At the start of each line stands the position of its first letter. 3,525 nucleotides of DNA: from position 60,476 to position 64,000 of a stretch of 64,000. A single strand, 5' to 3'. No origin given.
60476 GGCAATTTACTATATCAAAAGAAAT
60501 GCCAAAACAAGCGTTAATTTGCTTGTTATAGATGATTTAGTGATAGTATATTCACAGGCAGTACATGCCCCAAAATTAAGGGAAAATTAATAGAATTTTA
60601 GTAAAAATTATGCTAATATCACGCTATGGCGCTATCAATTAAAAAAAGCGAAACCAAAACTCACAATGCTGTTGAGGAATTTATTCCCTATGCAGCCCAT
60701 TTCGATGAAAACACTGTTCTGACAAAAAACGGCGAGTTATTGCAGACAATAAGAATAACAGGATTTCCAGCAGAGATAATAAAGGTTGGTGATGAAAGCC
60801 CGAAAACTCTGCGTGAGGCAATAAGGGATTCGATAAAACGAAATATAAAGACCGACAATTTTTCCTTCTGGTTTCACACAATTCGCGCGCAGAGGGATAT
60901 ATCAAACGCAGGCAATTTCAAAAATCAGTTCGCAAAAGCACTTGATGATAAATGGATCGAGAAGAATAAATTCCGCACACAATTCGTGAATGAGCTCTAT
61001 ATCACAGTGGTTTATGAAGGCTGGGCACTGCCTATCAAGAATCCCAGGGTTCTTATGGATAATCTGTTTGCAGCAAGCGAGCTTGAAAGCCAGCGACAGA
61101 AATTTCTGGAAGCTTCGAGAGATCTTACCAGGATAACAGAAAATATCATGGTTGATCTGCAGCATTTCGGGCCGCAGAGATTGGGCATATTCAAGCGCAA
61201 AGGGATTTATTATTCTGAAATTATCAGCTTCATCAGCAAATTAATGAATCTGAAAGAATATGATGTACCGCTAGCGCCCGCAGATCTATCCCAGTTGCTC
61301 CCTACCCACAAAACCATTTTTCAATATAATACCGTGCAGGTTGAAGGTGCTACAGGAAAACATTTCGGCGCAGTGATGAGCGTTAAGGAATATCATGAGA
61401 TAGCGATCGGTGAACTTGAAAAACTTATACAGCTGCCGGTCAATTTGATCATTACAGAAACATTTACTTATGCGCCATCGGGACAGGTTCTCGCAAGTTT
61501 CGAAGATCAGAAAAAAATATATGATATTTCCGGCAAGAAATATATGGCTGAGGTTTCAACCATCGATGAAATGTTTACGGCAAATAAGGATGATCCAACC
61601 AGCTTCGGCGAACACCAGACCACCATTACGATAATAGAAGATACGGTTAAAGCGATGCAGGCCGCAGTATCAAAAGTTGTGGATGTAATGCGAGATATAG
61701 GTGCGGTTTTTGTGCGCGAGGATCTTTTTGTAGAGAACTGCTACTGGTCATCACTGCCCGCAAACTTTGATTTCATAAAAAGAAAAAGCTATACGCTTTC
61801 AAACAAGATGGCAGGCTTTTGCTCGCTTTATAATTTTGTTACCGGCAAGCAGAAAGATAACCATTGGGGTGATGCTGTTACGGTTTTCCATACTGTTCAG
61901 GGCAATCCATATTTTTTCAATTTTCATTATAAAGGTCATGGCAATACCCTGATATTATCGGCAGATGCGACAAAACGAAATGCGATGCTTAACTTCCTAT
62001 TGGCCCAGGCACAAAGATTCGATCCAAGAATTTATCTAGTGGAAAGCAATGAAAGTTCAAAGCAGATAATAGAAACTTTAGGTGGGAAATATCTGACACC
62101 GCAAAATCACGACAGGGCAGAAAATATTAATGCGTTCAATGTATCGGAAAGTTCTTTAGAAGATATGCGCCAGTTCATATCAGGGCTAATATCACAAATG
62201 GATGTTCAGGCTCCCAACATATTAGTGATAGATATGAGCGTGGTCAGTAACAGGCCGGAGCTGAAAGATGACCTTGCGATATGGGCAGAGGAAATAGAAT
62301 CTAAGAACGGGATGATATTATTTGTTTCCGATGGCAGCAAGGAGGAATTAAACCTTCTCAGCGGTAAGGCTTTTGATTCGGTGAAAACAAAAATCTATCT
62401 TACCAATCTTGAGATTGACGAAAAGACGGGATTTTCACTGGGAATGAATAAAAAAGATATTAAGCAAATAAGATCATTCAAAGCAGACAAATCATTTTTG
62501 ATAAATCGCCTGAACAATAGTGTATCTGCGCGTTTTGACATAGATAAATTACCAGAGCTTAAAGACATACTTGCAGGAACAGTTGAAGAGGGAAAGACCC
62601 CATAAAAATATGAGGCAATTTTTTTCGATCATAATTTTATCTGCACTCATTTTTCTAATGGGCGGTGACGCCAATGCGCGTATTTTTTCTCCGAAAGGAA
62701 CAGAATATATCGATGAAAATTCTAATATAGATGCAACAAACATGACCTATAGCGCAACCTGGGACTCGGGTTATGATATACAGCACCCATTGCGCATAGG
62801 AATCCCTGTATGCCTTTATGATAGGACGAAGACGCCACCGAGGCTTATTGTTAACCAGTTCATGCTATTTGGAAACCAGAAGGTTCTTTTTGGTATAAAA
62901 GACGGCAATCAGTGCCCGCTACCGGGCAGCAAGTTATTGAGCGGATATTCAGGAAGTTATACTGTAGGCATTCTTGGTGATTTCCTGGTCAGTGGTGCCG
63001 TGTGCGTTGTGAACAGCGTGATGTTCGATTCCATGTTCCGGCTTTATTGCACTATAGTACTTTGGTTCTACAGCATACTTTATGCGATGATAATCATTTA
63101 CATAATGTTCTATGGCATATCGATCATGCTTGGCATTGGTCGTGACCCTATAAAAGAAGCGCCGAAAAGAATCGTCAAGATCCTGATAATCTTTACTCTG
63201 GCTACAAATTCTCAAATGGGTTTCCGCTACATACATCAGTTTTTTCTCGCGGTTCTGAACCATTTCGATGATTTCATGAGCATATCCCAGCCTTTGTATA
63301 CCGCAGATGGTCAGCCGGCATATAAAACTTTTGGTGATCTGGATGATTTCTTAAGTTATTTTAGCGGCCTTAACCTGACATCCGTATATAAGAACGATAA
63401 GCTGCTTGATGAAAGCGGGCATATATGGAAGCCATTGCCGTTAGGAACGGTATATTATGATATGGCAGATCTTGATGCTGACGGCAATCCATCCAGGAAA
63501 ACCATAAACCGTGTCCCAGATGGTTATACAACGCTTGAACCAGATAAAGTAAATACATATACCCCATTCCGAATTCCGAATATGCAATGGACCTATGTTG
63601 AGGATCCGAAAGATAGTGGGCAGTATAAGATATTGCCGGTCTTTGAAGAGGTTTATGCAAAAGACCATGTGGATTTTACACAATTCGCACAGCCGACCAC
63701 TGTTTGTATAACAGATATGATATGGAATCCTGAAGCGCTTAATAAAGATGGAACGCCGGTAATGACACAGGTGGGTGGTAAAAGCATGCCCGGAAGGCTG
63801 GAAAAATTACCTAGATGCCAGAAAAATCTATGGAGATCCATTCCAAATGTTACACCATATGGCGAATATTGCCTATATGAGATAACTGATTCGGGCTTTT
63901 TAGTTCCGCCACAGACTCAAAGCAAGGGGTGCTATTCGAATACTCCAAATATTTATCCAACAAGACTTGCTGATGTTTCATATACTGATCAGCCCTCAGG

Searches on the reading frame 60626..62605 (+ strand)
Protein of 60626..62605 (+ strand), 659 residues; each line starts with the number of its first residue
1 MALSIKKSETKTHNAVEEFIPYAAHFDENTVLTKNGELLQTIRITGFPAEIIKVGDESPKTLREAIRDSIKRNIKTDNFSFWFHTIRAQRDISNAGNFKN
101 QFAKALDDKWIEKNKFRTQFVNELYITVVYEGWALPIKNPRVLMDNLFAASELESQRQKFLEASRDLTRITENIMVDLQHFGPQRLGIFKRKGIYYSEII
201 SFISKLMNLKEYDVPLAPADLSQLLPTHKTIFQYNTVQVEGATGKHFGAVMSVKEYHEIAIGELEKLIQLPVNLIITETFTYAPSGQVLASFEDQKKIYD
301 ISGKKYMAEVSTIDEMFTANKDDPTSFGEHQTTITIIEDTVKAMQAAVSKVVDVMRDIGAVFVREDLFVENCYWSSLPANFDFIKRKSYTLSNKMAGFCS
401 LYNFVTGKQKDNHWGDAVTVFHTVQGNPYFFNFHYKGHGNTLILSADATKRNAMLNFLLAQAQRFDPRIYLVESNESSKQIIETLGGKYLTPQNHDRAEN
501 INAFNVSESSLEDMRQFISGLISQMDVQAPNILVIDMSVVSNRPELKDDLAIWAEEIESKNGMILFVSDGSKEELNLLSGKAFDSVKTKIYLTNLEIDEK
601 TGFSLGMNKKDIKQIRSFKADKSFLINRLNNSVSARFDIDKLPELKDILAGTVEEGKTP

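Call 72: search_protein_families(library=pfam, proteins=[window:60626-62605:+], max_evalue=0.001)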
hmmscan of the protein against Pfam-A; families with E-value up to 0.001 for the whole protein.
window:60626-62605:+ (659 aa): 1 family
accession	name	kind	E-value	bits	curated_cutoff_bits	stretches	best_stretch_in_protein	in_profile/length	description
PF03135.19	CagE_TrbE_VirB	-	8.8e-33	114.4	21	1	185-386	2-204/204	CagE, TrbE, VirB family, component of type IV transporter system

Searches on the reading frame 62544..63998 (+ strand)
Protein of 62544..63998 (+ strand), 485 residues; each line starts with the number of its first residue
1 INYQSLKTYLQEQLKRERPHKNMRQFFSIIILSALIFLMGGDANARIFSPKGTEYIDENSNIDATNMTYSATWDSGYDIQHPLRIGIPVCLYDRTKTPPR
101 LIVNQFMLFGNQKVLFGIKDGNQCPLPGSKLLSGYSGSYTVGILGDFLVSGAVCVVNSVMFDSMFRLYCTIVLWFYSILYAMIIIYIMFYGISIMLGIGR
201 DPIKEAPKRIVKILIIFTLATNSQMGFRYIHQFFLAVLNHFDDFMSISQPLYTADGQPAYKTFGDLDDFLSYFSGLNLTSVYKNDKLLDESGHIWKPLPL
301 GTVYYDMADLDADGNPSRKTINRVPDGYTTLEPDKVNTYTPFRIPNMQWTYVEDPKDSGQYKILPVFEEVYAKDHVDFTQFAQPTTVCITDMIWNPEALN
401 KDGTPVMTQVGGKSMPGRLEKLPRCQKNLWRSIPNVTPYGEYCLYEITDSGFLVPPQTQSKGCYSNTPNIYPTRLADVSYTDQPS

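Call 115: search_protein_families(library=pfam, proteins=[window:62544-63998:+], max_evalue=0.01)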
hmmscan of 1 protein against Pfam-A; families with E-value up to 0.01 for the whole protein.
window:62544-63998:+ (485 aa): 1 family
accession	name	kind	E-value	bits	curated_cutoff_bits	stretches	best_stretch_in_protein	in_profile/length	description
PF04610.19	TrbL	-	9.6e-08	32.5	25.9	1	183-238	1-56/215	TrbL/VirB6 plasmid conjugal transfer protein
